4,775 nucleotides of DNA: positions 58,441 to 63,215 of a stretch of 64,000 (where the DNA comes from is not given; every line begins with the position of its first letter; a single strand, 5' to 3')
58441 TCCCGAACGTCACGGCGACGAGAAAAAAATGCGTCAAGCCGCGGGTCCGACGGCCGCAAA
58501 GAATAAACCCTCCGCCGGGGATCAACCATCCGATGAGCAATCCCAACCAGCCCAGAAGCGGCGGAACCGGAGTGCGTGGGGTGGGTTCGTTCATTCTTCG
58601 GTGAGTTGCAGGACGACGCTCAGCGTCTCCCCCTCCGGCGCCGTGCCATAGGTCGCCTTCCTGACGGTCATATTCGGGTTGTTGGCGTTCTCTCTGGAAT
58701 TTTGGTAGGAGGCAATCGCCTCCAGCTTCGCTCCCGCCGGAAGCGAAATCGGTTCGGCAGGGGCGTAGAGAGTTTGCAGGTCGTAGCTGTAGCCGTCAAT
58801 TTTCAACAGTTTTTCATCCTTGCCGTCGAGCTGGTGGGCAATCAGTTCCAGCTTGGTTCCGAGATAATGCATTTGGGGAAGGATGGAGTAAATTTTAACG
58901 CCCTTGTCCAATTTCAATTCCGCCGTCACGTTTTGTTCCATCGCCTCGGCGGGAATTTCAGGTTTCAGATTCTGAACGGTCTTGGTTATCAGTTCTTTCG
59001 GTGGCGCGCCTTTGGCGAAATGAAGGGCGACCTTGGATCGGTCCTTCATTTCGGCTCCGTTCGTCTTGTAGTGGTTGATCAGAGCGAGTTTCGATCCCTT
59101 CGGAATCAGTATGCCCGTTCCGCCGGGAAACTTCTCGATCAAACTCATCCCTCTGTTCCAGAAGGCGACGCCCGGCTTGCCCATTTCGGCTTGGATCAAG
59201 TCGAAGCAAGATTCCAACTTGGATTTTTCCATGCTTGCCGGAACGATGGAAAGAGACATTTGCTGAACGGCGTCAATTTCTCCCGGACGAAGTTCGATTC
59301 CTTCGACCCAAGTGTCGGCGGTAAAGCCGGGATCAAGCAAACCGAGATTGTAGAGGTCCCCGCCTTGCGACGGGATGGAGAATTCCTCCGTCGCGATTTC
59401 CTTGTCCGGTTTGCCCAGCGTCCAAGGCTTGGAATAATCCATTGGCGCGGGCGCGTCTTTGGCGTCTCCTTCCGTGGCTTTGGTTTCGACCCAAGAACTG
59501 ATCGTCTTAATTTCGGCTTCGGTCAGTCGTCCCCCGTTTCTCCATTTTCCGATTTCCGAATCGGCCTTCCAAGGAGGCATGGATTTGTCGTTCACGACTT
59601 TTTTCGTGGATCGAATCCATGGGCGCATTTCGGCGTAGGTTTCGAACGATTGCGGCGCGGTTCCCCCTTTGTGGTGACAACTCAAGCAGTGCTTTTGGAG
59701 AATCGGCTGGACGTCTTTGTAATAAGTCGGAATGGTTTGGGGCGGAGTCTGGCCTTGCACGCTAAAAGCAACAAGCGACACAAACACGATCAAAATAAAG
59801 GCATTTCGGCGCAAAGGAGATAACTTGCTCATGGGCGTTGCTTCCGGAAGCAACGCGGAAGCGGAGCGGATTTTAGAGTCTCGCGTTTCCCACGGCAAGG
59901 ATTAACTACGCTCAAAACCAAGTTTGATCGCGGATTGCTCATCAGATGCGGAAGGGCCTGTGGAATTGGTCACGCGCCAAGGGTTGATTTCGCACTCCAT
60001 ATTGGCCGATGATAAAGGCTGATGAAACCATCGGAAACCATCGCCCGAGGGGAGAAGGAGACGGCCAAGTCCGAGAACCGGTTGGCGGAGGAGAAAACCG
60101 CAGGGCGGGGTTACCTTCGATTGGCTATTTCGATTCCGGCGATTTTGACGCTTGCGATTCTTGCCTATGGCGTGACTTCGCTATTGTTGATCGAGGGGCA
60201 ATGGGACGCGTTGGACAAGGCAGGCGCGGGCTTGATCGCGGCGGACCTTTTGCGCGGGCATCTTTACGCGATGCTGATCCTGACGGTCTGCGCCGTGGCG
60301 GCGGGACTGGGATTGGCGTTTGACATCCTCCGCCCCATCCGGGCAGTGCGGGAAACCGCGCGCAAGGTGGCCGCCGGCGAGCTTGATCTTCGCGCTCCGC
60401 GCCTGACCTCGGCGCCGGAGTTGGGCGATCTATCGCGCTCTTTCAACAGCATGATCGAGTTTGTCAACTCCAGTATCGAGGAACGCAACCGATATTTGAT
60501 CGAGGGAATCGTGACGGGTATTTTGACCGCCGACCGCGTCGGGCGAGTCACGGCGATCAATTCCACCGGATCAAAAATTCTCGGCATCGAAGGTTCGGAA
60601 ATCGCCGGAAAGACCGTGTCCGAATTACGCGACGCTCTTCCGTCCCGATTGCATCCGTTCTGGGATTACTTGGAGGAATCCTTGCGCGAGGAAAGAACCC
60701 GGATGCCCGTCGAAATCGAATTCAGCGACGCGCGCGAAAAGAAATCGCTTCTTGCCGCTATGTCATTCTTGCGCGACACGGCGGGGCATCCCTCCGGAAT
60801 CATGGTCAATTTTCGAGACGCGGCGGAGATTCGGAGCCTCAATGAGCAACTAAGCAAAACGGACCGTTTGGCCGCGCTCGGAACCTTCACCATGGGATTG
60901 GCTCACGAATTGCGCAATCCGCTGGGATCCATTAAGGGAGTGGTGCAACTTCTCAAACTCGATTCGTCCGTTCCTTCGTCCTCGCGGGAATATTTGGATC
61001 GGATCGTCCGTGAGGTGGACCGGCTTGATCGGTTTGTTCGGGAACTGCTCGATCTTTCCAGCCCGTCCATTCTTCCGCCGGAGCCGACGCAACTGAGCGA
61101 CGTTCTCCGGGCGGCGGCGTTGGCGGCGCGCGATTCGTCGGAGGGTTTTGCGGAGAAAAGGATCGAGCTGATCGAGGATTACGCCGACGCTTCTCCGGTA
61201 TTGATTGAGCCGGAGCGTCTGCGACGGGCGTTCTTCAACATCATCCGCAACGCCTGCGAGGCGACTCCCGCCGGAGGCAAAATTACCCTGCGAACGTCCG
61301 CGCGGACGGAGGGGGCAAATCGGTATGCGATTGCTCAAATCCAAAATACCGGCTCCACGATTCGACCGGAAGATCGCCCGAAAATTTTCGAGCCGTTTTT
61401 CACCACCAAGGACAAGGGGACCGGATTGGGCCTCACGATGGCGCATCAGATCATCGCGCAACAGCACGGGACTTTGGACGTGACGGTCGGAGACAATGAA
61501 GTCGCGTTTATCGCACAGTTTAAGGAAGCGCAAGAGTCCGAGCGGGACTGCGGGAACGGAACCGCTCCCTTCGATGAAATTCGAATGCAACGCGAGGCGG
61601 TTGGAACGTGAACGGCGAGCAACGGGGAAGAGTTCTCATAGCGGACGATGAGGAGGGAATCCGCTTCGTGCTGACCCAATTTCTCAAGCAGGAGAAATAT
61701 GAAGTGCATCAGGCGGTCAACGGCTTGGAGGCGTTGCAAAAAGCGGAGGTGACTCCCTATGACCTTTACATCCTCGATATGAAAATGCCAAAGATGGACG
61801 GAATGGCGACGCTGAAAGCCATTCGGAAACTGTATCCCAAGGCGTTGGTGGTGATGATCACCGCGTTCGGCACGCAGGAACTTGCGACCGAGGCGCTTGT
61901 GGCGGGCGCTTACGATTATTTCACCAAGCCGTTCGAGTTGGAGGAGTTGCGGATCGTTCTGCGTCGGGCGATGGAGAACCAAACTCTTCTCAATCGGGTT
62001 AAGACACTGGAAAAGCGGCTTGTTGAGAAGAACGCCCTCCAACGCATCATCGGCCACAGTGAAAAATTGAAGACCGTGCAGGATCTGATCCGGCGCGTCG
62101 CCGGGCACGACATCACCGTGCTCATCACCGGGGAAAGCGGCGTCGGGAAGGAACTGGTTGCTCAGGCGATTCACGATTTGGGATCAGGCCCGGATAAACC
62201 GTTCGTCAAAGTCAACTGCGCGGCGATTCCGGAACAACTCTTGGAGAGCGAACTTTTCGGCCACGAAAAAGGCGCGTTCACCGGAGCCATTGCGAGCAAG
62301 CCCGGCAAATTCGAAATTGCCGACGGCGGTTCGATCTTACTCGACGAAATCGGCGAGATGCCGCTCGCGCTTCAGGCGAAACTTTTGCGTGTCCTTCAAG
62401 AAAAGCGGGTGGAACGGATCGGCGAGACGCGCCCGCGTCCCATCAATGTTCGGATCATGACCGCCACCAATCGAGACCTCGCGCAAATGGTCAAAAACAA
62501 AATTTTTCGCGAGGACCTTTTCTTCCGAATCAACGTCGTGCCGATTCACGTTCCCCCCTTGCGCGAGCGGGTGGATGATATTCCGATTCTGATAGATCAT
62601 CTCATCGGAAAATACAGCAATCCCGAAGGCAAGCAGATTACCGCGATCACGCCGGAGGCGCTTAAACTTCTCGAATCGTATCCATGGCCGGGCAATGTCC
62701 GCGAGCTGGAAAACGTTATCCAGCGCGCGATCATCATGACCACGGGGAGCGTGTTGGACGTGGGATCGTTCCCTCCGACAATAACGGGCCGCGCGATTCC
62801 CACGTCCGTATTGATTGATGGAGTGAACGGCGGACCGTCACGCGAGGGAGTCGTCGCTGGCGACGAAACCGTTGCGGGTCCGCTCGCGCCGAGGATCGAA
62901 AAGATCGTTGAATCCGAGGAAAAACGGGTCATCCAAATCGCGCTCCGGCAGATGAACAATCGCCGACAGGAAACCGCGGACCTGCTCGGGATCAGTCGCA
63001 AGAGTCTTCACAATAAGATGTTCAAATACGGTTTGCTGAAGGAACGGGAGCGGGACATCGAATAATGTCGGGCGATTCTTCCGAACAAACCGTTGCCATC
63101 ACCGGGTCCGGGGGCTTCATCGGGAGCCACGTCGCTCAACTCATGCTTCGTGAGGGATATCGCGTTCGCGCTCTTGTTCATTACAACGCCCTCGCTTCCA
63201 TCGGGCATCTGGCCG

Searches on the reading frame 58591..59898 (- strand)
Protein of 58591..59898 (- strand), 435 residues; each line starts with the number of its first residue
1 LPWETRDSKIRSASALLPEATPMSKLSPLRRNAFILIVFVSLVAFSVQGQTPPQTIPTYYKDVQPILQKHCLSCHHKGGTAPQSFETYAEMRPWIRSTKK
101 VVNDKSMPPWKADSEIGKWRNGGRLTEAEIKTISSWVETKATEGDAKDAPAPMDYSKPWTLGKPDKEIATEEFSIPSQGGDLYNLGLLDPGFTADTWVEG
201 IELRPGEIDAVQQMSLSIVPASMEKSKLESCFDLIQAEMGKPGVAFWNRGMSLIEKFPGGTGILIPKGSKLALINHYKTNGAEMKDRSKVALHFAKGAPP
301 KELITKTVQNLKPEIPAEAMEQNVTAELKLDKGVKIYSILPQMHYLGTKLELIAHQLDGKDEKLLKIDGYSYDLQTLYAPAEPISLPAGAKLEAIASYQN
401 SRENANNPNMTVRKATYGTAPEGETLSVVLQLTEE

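Call 76: search_protein_families(library=pfam, proteins=[window:58591-59898:-], max_evalue=0.0001)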
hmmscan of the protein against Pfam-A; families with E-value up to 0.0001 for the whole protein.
window:58591-59898:- (435 aa): 1 family
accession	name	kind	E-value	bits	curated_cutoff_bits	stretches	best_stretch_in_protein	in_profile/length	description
PF13442.11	Cytochrome_CBB3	-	4.3e-05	24.2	27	0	63-112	6-53/68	Cytochrome C oxidase, cbb3-type, subunit III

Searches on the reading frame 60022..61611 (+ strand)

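Call 76: search_protein_families(library=pfam, proteins=[window:60022-61611:+], max_evalue=0.0001)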
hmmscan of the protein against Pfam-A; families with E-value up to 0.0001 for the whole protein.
window:60022-61611:+ (529 aa): 5 families
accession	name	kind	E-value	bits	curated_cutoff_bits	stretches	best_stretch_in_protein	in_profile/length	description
PF02518.31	HATPase_c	-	6.6e-18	65.6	26.4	1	397-488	3-94/111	Histidine kinase-, DNA gyrase B-, and HSP90-like ATPase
PF00512.31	HisKA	-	1.1e-16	61.1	26.9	1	286-347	2-62/66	His Kinase A (phospho-acceptor) domain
PF00672.30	HAMP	-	4.9e-11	43.2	25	1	102-146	6-49/53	HAMP domain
PF08448.16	PAS_4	-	2.5e-05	24.9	23.1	1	165-269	6-107/110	PAS fold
PF00989.32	PAS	-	3.5e-05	24.2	22.6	1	156-266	3-112/113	PAS fold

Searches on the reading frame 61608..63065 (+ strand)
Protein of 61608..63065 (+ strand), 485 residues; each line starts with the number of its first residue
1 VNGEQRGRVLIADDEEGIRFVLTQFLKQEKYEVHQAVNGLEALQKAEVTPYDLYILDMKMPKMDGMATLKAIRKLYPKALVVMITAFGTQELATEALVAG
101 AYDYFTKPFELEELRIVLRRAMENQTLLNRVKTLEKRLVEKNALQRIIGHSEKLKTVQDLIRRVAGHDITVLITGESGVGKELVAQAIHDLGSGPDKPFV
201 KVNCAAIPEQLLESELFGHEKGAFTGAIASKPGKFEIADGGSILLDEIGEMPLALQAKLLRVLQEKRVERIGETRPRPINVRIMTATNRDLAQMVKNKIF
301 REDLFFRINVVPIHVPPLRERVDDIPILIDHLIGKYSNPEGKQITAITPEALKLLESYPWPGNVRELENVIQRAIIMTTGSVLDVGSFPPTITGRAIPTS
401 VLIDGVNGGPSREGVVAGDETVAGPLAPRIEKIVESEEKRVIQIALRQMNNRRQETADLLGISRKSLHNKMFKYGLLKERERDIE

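Call 76: search_protein_families(library=pfam, proteins=[window:61608-63065:+], max_evalue=0.0001)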
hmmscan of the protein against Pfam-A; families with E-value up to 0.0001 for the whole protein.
window:61608-63065:+ (485 aa): 6 families
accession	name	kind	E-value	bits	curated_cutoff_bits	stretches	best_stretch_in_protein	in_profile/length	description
PF00158.32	Sigma54_activat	-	1.4e-70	236.8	20.2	1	147-314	1-168/168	Sigma-54 interaction domain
PF00072.30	Response_reg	-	1.7e-30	105.9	30.2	1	9-117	1-109/111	Response regulator receiver domain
PF25601.1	AAA_lid_14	-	1.8e-26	92.2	27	1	319-395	1-77/87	AAA+ ATPase lid domain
PF14532.12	Sigma54_activ_2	-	1.6e-19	70.9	25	1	148-318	1-138/138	Sigma-54 interaction domain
PF02954.25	HTH_8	-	3.1e-10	40.1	22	1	435-474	3-42/42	Bacterial regulatory protein, Fis family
PF07728.20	AAA_5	-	1.1e-05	25.9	22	1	171-289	2-123/139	AAA domain (dynein-related subfamily)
